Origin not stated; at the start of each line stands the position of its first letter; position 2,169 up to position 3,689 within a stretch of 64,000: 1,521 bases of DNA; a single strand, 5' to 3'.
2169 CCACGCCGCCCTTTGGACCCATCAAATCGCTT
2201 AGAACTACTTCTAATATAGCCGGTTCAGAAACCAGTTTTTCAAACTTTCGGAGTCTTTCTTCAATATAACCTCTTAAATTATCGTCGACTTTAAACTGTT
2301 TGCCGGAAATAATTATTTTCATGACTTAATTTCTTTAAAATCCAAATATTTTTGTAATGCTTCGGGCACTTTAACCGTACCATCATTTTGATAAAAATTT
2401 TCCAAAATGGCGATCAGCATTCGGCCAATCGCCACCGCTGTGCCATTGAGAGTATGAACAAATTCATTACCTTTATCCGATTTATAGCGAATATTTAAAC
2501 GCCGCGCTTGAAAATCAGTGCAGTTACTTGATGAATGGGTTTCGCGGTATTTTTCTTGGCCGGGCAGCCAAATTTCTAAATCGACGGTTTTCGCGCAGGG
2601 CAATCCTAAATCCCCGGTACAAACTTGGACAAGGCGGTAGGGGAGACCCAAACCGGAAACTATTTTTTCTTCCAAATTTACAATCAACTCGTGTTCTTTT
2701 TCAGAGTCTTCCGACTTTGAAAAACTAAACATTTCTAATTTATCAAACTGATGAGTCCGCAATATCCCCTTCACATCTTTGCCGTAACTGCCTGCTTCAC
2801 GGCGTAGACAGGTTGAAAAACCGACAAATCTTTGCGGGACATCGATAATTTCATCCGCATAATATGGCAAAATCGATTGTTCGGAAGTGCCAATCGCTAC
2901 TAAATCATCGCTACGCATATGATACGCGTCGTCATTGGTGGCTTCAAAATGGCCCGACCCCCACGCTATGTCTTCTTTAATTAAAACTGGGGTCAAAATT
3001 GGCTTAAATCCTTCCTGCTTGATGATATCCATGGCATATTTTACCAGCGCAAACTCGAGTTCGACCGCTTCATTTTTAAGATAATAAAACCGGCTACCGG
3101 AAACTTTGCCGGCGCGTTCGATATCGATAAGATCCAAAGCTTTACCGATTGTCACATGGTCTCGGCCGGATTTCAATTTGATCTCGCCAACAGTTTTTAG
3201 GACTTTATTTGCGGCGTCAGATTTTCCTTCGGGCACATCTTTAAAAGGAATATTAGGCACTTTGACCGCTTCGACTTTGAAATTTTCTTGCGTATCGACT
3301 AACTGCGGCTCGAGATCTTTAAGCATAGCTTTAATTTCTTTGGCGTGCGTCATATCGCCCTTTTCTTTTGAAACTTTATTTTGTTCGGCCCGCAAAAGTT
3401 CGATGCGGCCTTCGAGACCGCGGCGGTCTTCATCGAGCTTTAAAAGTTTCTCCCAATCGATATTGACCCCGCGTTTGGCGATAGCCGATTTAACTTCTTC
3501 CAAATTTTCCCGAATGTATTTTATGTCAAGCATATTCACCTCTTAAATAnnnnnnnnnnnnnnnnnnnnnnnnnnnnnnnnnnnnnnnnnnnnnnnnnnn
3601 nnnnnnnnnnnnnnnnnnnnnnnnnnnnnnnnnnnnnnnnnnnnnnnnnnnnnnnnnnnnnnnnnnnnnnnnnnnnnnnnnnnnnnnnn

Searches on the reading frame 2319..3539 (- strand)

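Call 65: search_protein_families(library=pfam, proteins=[window:2319-3539:-], max_evalue=0.001)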
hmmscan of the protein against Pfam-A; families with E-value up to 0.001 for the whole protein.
window:2319-3539:- (406 aa): 2 families
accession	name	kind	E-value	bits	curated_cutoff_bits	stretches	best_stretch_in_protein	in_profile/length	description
PF00587.30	tRNA-synt_2b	-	6.9e-30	104.9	29.3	1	211-382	9-179/179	tRNA synthetase class II core domain (G, H, P, S and T)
PF02403.27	Seryl_tRNA_N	-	5.8e-17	62.3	28.2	1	3-98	1-108/108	Seryl-tRNA synthetase N-terminal domain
